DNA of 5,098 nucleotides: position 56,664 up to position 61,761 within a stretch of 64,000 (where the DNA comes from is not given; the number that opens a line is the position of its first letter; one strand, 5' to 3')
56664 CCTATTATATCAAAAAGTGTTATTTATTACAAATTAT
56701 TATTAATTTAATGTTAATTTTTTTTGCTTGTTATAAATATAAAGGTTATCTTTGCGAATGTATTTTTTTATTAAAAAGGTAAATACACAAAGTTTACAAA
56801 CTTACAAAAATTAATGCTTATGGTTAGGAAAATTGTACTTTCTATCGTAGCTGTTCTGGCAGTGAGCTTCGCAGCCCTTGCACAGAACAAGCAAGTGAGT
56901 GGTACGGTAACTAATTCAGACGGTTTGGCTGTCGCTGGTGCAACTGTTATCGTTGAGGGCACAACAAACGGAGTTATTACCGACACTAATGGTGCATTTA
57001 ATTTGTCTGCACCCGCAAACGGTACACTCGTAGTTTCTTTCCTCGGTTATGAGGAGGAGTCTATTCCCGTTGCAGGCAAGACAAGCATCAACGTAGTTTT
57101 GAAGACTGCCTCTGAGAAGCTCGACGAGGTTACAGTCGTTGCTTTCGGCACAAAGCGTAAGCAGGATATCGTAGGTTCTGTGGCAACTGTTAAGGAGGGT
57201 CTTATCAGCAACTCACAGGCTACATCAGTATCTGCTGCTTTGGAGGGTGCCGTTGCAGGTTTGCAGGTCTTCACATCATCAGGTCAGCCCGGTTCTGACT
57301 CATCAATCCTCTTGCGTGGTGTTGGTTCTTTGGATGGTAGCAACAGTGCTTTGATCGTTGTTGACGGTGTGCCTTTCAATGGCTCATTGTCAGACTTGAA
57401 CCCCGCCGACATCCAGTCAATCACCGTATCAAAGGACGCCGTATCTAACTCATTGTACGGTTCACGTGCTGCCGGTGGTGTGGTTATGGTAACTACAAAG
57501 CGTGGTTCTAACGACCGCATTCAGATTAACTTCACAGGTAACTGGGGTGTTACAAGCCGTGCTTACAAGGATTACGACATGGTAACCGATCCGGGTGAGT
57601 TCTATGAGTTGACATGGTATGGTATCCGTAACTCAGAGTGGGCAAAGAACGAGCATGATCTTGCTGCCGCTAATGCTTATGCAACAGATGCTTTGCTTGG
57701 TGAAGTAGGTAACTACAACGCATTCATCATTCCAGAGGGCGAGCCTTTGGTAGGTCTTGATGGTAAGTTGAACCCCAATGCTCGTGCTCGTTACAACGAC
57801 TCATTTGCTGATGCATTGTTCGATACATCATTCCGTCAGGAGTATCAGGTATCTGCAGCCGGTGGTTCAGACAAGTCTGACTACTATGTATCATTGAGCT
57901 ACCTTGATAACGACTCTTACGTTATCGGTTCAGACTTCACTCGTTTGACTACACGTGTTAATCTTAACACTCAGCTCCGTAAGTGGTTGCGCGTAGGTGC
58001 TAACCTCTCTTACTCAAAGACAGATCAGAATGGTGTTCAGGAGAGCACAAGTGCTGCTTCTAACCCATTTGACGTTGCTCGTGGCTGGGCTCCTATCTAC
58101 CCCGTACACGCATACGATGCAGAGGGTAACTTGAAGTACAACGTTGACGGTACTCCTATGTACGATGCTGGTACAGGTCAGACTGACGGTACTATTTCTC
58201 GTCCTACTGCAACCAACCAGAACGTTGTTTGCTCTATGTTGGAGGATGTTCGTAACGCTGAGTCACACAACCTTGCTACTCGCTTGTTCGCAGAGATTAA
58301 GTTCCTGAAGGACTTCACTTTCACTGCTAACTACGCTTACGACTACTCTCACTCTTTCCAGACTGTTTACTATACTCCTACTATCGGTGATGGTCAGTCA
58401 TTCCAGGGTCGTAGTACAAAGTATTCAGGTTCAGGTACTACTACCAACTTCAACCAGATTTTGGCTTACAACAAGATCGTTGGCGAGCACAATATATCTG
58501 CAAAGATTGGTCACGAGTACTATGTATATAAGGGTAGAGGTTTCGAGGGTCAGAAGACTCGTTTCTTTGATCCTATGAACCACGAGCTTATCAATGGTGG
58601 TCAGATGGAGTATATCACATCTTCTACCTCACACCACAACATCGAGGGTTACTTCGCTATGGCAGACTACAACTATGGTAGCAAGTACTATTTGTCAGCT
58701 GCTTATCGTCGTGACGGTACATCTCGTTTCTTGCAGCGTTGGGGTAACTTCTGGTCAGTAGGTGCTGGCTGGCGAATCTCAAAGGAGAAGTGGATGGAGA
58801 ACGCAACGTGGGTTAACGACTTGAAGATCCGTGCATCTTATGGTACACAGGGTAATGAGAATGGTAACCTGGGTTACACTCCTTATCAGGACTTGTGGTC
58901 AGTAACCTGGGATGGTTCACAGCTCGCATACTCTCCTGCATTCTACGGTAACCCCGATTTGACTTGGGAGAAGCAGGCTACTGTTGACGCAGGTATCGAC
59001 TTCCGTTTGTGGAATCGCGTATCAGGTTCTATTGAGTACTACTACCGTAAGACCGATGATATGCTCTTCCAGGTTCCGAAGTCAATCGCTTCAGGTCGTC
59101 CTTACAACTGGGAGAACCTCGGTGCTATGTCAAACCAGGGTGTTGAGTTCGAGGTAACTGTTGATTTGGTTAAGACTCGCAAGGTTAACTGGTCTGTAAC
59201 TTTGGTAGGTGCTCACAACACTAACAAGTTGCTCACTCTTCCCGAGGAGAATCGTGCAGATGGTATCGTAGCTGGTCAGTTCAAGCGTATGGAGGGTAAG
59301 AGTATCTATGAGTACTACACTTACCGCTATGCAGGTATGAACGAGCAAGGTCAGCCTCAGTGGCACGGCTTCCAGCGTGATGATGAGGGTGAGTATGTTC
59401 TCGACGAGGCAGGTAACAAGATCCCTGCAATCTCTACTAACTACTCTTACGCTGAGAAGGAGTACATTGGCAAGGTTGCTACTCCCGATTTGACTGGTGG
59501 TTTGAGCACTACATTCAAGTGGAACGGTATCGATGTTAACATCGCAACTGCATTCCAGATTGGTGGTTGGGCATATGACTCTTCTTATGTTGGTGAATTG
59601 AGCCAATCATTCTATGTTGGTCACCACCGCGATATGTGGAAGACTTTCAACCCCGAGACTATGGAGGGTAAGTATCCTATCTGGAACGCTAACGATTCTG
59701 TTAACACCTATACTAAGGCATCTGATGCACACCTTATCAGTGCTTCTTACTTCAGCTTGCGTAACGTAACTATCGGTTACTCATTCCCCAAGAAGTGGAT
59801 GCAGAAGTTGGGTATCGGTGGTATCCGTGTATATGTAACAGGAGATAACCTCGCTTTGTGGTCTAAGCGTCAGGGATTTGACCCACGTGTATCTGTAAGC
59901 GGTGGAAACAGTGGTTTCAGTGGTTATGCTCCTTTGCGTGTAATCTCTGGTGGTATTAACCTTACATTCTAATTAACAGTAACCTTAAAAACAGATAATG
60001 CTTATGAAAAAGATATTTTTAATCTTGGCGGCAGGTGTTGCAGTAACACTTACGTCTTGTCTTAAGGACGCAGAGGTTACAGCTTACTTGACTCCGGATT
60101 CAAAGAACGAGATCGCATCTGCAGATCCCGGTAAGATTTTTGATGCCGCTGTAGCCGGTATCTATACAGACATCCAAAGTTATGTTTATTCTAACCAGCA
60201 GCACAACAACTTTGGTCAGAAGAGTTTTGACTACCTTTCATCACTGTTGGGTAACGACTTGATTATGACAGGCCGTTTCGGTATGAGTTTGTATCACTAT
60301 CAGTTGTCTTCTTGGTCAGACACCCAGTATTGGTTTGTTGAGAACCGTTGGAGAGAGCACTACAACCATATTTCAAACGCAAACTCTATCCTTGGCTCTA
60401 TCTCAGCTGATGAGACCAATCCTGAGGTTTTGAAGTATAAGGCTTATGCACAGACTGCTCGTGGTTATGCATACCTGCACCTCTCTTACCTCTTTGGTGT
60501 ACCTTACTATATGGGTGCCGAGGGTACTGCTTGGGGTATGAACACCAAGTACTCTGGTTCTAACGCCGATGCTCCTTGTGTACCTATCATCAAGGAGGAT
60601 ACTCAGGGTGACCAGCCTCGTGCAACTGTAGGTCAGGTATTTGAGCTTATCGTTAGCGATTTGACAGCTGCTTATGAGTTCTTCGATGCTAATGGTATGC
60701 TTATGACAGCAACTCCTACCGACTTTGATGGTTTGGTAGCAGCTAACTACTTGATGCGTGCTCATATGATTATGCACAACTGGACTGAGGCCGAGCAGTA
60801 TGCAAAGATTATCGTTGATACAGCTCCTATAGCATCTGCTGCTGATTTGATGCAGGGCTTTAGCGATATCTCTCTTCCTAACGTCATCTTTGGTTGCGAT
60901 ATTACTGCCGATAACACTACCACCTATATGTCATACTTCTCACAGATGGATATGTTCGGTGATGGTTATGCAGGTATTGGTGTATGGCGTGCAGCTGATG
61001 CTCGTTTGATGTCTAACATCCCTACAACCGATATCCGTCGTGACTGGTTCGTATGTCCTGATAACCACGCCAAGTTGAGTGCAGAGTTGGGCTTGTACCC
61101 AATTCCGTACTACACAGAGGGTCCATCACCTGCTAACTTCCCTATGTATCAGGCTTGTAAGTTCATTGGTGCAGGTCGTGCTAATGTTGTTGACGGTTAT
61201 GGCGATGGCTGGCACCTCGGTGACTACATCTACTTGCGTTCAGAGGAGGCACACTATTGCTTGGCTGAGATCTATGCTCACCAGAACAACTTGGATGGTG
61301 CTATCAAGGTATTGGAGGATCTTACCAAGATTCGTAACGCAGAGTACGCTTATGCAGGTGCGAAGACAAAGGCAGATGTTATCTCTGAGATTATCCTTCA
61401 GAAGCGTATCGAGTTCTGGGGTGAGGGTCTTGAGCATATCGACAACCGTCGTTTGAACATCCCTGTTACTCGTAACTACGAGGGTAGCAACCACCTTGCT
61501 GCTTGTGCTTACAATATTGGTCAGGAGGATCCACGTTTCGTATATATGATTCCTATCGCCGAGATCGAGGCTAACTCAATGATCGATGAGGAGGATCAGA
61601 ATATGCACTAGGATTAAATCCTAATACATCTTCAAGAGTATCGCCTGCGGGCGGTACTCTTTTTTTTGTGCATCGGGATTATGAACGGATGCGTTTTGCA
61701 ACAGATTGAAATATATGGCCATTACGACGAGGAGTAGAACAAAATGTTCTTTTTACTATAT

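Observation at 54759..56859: Recombinase-in-the-middle DNA inversion switch toggling between two divergent SusC/SusD pairs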

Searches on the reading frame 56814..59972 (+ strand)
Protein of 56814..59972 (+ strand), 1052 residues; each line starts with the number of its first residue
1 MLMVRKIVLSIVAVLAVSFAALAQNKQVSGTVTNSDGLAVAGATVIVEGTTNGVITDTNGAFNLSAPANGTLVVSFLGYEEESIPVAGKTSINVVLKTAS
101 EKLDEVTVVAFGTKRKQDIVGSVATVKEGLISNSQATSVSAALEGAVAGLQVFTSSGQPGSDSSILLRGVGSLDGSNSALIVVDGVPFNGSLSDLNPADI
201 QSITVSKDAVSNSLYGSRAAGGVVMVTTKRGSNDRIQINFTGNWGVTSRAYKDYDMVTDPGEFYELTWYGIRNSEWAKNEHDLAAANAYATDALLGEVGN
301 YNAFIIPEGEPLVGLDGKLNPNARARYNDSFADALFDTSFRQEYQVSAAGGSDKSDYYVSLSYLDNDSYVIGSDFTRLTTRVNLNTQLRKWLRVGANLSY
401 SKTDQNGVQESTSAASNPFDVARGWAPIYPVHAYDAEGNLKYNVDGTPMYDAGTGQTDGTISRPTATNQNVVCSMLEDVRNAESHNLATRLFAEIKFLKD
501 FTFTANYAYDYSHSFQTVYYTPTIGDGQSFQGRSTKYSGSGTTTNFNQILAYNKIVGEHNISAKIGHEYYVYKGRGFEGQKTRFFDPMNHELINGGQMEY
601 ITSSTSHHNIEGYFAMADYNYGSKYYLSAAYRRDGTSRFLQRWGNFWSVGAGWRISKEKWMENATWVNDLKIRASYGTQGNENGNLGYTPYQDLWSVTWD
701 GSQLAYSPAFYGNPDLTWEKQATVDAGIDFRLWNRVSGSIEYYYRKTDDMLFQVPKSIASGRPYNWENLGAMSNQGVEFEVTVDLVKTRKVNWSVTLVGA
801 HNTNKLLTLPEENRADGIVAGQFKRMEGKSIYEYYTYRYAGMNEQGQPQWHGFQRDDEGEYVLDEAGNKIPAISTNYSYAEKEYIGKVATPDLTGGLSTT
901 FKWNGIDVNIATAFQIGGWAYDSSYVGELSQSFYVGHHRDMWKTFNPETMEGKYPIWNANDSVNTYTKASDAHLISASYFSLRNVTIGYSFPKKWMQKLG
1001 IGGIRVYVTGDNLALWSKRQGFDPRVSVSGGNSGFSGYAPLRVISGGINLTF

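Call 5: search_protein_families(library=pfam, proteins=[window:56814-59972:+])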
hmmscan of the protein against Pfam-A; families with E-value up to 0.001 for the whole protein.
window:56814-59972:+ (1052 aa): 4 families
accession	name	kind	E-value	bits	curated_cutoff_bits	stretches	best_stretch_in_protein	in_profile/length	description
PF07715.20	Plug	-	1e-18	68.2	23.9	1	116-223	2-107/107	TonB-dependent Receptor Plug Domain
PF00593.30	TonB_dep_Rec_b-barrel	-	2.2e-18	67.8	27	1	503-1013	80-436/436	TonB dependent receptor-like, beta-barrel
PF13715.12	CarbopepD_reg_2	-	1.5e-16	60.7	32.2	1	28-108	1-88/88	CarboxypepD_reg-like domain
PF13620.12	CarboxypepD_reg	-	2.7e-10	40.9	32.3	1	27-96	1-81/82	Carboxypeptidase regulatory-like domain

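Call 29: search_protein_families(library=ncbifam, proteins=[window:56814-59969:+], max_evalue=0.001)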
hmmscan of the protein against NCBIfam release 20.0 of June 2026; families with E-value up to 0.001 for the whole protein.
window:56814-59969:+ (1052 aa): 3 families
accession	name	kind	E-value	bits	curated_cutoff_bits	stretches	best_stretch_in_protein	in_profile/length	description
TIGR04056.1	OMP_RagA_SusC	subfamily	4.8e-227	756.7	368.25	1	26-1052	1-981/981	SusC/RagA family TonB-linked outer membrane protein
TIGR04057.1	SusC_RagA_signa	signature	5.1e-12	45.4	46.2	1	199-229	1-31/31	SusC/RagA subfamily TonB-dependent outer membrane receptor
NF053692.1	BamP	equivalog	6.4e-07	29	230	1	8-137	7-138/251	BamP family beta-barrel-assembly machinery protein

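Call 52: find_encoding_contigs(protein=window:56814-59972:+, flank=6000, max_places=10)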
Protein window:56814-59972:+ (1052 aa): 17 contigs read that carry it; 4 places shown.
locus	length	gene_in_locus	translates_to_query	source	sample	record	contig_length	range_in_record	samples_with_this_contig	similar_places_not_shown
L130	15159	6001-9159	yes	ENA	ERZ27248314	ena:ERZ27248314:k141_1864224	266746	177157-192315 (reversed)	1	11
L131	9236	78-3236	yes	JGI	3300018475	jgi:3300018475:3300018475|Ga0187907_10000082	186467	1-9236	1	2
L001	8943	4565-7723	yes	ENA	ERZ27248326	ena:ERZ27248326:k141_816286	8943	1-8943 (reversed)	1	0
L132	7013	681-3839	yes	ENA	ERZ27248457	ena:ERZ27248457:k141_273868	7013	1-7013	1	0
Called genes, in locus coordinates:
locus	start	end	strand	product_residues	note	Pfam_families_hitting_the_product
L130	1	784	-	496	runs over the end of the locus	PF14322:SusD-like_3, PF07980:SusD_RagB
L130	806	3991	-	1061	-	PF13620:CarboxypepD_reg, PF13715:CarbopepD_reg_2, PF07715:Plug, PF00593:TonB_dep_Rec_b-barrel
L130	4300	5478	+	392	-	PF13102:Phage_int_SAM_5, PF00589:Phage_integrase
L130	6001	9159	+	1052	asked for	PF13620:CarboxypepD_reg, PF13715:CarbopepD_reg_2, PF07715:Plug, PF00593:TonB_dep_Rec_b-barrel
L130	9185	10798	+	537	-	PF14322:SusD-like_3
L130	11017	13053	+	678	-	PF02922:CBM_48, PF00128:Alpha-amylase, PF02806:Alpha-amylase_C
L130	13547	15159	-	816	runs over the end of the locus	PF01734:Patatin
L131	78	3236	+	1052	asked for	PF13620:CarboxypepD_reg, PF13715:CarbopepD_reg_2, PF07715:Plug, PF00593:TonB_dep_Rec_b-barrel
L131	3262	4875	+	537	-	PF14322:SusD-like_3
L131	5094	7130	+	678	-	PF02922:CBM_48, PF00128:Alpha-amylase, PF02806:Alpha-amylase_C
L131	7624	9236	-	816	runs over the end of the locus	PF01734:Patatin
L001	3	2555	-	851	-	?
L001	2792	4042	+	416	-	PF17293:Arm-DNA-bind_5 (weak), PF13102:Phage_int_SAM_5, PF00589:Phage_integrase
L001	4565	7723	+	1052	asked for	PF13620:CarboxypepD_reg, PF13715:CarbopepD_reg_2, PF07715:Plug, PF00593:TonB_dep_Rec_b-barrel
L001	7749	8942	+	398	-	?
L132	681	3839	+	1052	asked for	PF13620:CarboxypepD_reg, PF13715:CarbopepD_reg_2, PF07715:Plug, PF00593:TonB_dep_Rec_b-barrel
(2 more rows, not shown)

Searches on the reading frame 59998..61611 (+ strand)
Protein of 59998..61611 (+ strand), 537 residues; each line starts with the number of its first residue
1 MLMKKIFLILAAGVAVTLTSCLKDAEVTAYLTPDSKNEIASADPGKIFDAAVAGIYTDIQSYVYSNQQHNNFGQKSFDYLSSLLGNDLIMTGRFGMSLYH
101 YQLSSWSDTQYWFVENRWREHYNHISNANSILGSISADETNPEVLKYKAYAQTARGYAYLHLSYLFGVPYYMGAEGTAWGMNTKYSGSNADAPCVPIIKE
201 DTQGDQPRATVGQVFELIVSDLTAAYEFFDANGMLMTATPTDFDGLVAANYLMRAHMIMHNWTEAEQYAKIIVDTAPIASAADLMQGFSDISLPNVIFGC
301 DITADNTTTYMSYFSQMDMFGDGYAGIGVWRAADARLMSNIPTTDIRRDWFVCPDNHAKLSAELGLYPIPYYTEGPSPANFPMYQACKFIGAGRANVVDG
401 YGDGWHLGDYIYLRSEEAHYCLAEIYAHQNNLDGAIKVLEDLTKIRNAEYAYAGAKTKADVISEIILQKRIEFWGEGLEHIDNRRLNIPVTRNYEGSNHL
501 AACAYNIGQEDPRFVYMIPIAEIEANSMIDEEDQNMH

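Call 5: search_protein_families(library=pfam, proteins=[window:59998-61611:+])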
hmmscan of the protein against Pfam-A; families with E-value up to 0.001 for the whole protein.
window:59998-61611:+ (537 aa): 3 families
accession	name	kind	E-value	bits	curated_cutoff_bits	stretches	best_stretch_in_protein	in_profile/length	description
PF14322.12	SusD-like_3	-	6.9e-13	49.7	27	1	102-228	65-164/191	Starch-binding associating with outer membrane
PF07719.23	TPR_2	-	0.00016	21.9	27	0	417-444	2-29/34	Tetratricopeptide repeat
PF07980.17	SusD_RagB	-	0.00098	19.3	23.1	0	396-509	142-258/297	SusD family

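Call 29: search_protein_families(library=ncbifam, proteins=[window:59998-61608:+], max_evalue=0.001)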
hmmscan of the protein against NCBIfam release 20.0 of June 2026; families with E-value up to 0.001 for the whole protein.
window:59998-61608:+ (537 aa): 0 families
